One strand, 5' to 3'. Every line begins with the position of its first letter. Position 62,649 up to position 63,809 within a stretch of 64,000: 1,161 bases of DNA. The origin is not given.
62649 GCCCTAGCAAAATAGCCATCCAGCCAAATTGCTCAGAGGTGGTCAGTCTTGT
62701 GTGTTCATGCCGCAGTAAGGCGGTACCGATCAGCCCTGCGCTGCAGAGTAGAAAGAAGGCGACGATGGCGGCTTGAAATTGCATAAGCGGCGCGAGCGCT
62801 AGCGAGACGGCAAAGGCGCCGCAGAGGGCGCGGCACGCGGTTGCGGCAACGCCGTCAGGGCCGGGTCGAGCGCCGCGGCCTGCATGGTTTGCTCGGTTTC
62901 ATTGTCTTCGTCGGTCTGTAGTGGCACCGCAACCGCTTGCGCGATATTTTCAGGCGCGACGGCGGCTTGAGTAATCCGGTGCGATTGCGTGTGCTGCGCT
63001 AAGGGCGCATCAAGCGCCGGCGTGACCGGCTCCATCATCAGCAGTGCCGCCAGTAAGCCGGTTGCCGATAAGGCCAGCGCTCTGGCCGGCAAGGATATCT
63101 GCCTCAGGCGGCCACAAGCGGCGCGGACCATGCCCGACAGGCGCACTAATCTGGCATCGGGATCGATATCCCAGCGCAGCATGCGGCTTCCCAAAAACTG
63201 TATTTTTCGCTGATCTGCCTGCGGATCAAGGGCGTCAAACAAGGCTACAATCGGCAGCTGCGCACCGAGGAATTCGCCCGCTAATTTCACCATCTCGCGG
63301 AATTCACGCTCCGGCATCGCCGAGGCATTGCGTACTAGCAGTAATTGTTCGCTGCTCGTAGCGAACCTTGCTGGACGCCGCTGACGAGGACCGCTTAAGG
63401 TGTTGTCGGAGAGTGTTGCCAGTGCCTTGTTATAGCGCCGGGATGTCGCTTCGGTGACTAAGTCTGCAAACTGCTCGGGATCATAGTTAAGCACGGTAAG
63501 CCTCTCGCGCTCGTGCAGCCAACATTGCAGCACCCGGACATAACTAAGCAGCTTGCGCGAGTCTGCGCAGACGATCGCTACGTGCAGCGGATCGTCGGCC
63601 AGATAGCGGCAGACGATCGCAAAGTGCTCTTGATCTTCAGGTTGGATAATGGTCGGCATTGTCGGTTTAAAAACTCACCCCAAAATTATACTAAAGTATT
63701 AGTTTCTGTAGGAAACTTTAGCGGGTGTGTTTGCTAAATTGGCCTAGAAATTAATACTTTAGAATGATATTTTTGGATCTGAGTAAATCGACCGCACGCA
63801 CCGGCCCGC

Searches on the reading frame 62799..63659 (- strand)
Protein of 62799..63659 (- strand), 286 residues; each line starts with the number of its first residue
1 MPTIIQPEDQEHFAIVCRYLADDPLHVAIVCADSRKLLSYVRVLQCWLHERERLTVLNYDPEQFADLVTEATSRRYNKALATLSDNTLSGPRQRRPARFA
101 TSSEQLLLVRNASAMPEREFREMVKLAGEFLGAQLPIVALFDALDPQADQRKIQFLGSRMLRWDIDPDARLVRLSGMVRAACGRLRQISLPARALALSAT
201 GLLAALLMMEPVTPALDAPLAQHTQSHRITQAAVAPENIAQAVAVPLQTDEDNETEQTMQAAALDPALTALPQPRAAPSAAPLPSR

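Call 8: search_protein_families(library=pfam, proteins=[window:62799-63659:-])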
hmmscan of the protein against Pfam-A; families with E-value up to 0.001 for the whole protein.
window:62799-63659:- (286 aa): 0 families

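Call 15: search_protein_families(library=ncbifam, proteins=[window:62799-63659:-], max_evalue=0.01)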
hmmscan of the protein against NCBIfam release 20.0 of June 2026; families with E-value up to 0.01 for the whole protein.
window:62799-63659:- (286 aa): 0 families

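Call 17: find_homologous_proteins(query=window:62799-63659:-)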
Query window:62799-63659:- (286 aa): 2 proteins with E <= 0.001 among 8000 candidates.
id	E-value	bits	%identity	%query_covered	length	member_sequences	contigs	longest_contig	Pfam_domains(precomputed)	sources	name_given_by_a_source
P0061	2.7e-168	576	94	100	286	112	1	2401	-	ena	-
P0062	2.7e-98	347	99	60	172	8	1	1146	-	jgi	jgi:hypothetical protein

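Call 71: find_encoding_contigs(protein=P0061, flank=3000, max_places=4)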
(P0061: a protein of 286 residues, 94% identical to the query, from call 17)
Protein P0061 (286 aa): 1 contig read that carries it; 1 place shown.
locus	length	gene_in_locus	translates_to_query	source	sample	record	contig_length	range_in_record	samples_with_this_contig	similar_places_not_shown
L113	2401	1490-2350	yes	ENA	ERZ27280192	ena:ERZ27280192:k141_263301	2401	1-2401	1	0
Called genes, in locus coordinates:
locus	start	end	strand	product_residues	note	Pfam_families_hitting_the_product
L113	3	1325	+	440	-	?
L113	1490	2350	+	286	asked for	-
